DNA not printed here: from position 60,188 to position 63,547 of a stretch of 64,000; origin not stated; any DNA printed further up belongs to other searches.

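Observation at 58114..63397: Periplasmic CHAT/TPR protease encoded immediately upstream of a sigma/anti-sigma pair: candidate alternative site-1 protease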

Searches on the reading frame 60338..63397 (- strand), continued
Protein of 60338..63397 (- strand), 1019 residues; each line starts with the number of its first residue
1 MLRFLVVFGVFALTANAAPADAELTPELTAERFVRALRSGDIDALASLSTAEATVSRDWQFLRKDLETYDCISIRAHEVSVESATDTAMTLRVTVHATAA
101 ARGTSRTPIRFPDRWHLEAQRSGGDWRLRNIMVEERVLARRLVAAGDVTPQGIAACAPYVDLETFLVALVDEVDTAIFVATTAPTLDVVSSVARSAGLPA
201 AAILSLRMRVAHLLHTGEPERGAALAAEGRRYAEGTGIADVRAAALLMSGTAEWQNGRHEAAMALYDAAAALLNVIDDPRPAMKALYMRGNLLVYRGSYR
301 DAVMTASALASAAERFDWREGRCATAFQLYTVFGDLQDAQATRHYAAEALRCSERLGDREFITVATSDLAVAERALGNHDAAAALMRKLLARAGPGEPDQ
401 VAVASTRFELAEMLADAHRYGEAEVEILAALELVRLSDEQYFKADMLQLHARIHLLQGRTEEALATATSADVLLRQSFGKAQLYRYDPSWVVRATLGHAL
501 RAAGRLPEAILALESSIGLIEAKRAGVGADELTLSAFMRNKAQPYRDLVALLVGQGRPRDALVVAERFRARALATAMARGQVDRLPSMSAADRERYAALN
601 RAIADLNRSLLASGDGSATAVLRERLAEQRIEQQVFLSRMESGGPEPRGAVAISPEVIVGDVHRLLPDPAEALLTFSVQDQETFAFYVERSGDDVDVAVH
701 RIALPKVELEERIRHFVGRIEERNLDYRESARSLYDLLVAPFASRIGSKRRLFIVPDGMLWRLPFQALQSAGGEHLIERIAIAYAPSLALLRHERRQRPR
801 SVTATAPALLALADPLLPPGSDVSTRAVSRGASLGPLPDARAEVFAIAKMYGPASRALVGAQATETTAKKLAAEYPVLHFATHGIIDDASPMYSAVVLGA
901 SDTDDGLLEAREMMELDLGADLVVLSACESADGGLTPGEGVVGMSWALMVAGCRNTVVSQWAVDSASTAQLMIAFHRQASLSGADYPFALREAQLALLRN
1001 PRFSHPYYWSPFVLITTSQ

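Call 62: predict_structure(alignment_id=A4)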
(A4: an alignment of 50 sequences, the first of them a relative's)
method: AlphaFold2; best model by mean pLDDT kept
length: 1019 residues; sequences in the alignment: 50
mean_pLDDT: 87.4   pTM: 0.85
mean pLDDT of the five models: 87.4, 87.4, 82.3, 81.3, 80.8
residues with pLDDT >= 90: 581; 70-90: 329; 50-70: 84; < 50: 25
segments of 3 or more residues with pLDDT < 50: 13-22, 105-107, 795-803
pLDDT, mean of each block of 10 residues (from residue 1): 66 45 70 86 79 76 71 84 88 82 54 86 84 89 91 92 91 72 88 95 94 89 97 96 97 91 97 89 95 87 91 87 94 88 94 87 95 95 97 79 94 97 98 90 96 98 98 85 72 97 98 94 76 81 95 97 92 77 65 88 77 70 83 81 57 78 89 96 97 95 97 97 97 98 97 96 97 98 94 57 71 86 60 83 98 96 94 95 86 89 85 87 89 85 91 94 94 97 91 98 97 87
secondary structure, 60 per line:
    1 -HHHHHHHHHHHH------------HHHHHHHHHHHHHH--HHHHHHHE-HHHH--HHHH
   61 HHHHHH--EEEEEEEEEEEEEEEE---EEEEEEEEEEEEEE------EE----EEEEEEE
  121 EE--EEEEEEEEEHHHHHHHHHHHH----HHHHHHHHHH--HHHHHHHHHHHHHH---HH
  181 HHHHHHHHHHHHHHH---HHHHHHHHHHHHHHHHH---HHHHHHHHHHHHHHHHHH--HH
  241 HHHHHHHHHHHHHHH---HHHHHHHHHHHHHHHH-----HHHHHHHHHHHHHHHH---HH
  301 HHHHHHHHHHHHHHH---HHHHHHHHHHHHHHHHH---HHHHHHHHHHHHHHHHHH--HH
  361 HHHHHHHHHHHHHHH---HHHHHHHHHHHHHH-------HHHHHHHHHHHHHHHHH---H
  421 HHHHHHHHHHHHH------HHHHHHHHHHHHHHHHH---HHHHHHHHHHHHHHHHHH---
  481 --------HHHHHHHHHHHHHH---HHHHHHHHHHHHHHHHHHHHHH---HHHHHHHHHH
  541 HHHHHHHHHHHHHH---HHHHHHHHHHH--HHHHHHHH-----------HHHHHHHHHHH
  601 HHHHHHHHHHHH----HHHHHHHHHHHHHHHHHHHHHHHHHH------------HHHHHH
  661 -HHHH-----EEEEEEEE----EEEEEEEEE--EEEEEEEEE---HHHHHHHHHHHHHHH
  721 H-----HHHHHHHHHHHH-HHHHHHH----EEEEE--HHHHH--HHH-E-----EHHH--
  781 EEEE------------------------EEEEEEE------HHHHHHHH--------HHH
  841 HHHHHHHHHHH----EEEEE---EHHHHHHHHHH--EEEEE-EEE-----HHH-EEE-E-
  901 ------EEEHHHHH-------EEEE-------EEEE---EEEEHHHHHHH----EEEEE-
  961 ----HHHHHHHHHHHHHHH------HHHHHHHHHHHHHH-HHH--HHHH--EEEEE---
elements in order (helices of 4 or more, strands of 3 or more residues): H2-13 H26-39 H42-48 H51-54 H57-66 E69-84 E88-101 E114-122 E125-133 H134-145 H150-159 H162-175 H179-195 H199-215 H219-236 H239-255 H259-274 H280-295 H299-315 H319-335 H339-356 H359-375 H379-392 H400-416 H420-433 H440-456 H460-477 H489-502 H506-527 H531-554 H558-568 H571-578 H590-612 H617-642 H655-660 H662-665 E671-678 E683-691 E694-702 H706-721 H727-738 H740-746 E751-755 H758-762 E781-784 E809-815 H822-829 H838-851 E856-860 H865-874 E877-881 E883-885 E895-897 E907-909 H910-914 E922-925 E933-936 E940-943 H944-950 E955-959 H965-979 H986-999 H1006-1009 E1012-1016

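Call 65: fold_search(model_id=the predicted structure, library=pdb)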
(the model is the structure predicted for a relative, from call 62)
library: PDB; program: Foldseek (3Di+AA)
matches with E <= 10: 1826; with E <= 0.001: 295
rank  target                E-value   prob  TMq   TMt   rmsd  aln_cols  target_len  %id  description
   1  8eey_B                2.2e-15  1.00  0.37  0.49  13.5       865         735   14  Cas7-11 in complex with DR-mismatched target RNA, Csx29 and Csx30 (released 2022-11-16)
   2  8rw5                  6.5e-14  1.00  0.25  0.28  26.4       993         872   15  Symmetry expansion of dimeric transmembrane anti-sigma factor DdvA (released 2024-11-06)
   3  8rot_A                3.5e-13  1.00  0.37  0.40  22.6      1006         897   14  Cryo-EM structure of the transmembrane anti-sigma factor DdvA (released 2024-11-06)
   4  7y9x_B                3.5e-13  1.00  0.31  0.40  15.3       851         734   13  Structure of the Cas7-11-Csx29-guide RNA complex (released 2022-11-09)
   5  9hn0_B                3.7e-13  1.00  0.27  0.18  21.5      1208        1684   11  Cryo-EM structure of human separase bound to SCC1 (310-550 aa) (released 2025-09-03)
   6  9hn4_B                5.5e-13  1.00  0.27  0.21  21.5      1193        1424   11  Cryo-EM structure of human separase bound to phosphorylated SCC1 (310-550 aa) (released 2025-09-03)
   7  8eex_B                6.7e-13  1.00  0.35  0.46  13.3       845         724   14  Cas7-11 in complex with Csx29 (released 2022-11-16)
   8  9hn5_A                1.5e-12  1.00  0.28  0.20  22.7      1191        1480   12  Cryo-EM structure of human separase bound to phosphorylated SCC1 (100-320 aa) (released 2025-09-03)
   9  9hm7                  2.2e-12  1.00  0.26  0.21  21.8      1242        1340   10  Cryo-EM structure of apo human separase with the mutation C2029S (released 2025-09-03)
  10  7nj1_A                3.9e-12  1.00  0.31  0.24  17.8      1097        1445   12  CryoEM structure of the human Separase-Securin complex (released 2021-08-04)
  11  7zoq_A                4.1e-12  1.00  0.35  0.42  15.2       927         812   12  Cryo-EM structure of a CRISPR effector in complex with a caspase regulator (released 2022-11-30)
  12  9hma                  4.1e-12  1.00  0.29  0.22  24.1      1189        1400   11  Cryo-EM structure of apo human separase (released 2025-09-03)
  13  7nj0_A                2.2e-11  1.00  0.48  0.42  13.1      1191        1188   12  CryoEM structure of the human Separase-Cdk1-cyclin B1-Cks1 complex (released 2021-08-04)
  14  9hms_C                2.2e-11  1.00  0.29  0.26  22.8      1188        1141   12  Cryo-EM structure of human separase bound to SCC1 (310-550 aa) and SA2 (released 2025-09-03)
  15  9hvy                  3.4e-11  1.00  0.27  0.21  21.8      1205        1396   11  Cryo-EM structure of human separase-SCC1 (1-631) fusion protein (released 2026-01-14)
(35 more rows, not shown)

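Call 80: search_protein_families(library=pfam, proteins=[L007:7075-7584:+, L003:10001-10510:+], max_evalue=1)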
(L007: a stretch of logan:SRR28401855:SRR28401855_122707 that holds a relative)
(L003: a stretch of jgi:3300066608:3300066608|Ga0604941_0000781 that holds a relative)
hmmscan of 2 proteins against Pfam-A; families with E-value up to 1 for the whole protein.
L007:7075-7584:+ (170 aa): 2 families
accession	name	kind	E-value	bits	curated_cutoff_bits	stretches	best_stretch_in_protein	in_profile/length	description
PF13577.12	SnoaL_4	-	0.034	14.6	24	1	54-128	50-125/126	SnoaL-like domain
PF16193.11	AAA_assoc_2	-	0.21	12.3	34.3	0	33-61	14-42/81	AAA C-terminal domain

L003:10001-10510:+ (170 aa): 4 families
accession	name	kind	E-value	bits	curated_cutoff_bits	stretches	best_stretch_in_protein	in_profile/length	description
PF14534.12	DUF4440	-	0.00055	20.8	25.2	1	24-123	3-107/107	Domain of unknown function (DUF4440)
PF13474.12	SnoaL_3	-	0.0037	18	22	1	23-123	2-111/121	SnoaL-like domain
PF12680.13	SnoaL_2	-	0.005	17.9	27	1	27-110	2-92/102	SnoaL-like domain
PF05223.17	MecA_N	-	0.29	11.9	22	1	22-49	2-29/117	NTF2-like N-terminal transpeptidase domain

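Call 99: search_protein_families(library=padloc, proteins=[window:60338-63397:-], max_evalue=0.001)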
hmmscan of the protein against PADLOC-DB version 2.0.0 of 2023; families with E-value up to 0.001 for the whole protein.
window:60338-63397:- (1019 aa): 0 families

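Call 103: find_encoding_contigs(protein=P0018, flank=6000, max_places=1)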
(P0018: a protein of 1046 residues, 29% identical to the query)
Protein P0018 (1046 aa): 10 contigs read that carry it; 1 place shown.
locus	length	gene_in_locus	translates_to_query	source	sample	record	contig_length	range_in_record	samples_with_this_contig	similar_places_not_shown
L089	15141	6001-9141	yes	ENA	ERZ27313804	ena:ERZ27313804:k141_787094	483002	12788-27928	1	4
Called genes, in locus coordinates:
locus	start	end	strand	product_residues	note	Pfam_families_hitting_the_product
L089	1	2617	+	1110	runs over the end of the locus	PF12770:CHAT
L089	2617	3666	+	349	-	-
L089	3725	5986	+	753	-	PF00656:Peptidase_C14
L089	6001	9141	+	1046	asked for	PF13424:TPR_12 (faint), PF13428:TPR_14 (faint), PF07719:TPR_2 (faint), PF13181:TPR_8 (faint), PF17874:TPR_MalT, PF12770:CHAT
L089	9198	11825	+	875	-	PF00092:VWA, PF13519:VWA_2, PF13768:VWA_3 (faint)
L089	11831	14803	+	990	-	PF13809:Tubulin_2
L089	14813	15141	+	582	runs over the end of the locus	PF13519:VWA_2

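Call 104: find_encoding_contigs(protein=P0021, flank=6000, max_places=1)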
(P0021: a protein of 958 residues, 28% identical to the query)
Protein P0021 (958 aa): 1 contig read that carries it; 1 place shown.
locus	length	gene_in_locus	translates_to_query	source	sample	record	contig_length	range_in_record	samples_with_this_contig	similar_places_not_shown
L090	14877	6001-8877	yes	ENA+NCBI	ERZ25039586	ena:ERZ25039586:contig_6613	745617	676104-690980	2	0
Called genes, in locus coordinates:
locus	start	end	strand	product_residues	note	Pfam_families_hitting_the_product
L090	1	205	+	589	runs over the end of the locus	PF07969:Amidohydro_3, PF01979:Amidohydro_1 (weak)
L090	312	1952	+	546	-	PF22352:K319L-like_PKD (faint)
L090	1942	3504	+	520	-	PF03781:FGE-sulfatase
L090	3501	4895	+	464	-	PF13620:CarboxypepD_reg (faint), PF08308:PEGA (faint), PF03544:TonB_C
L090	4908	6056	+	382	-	PF13441:Gly-zipper_YMGG (weak)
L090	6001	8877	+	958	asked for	PF10345:Cohesin_load (faint), PF07719:TPR_2 (faint), PF17874:TPR_MalT (faint), PF00515:TPR_1 (faint), PF13176:TPR_7 (faint), PF13181:TPR_8 (faint), PF13424:TPR_12 (weak), PF12770:CHAT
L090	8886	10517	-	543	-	PF13620:CarboxypepD_reg, PF17210:SdrD_B (weak)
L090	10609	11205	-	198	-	PF08281:Sigma70_r4_2 (faint)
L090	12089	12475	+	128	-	PF03992:ABM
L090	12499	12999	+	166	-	-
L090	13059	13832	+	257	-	-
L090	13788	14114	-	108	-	-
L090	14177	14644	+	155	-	-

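Call 105: find_encoding_contigs(protein=P0009, flank=6000, max_places=1)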
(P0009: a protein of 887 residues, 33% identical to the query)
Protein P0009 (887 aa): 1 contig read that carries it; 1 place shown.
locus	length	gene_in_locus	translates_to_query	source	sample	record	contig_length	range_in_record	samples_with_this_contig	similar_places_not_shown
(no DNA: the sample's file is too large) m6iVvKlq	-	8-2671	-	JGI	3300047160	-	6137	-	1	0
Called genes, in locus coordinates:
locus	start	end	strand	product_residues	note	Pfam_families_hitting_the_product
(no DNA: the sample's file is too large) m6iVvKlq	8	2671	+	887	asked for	PF12770:CHAT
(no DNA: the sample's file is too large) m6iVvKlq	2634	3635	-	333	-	-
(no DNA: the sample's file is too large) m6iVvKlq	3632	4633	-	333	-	-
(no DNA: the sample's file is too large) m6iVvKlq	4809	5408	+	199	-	PF14903:WG_beta_rep (weak)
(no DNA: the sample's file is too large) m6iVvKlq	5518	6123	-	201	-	PF01370:Epimerase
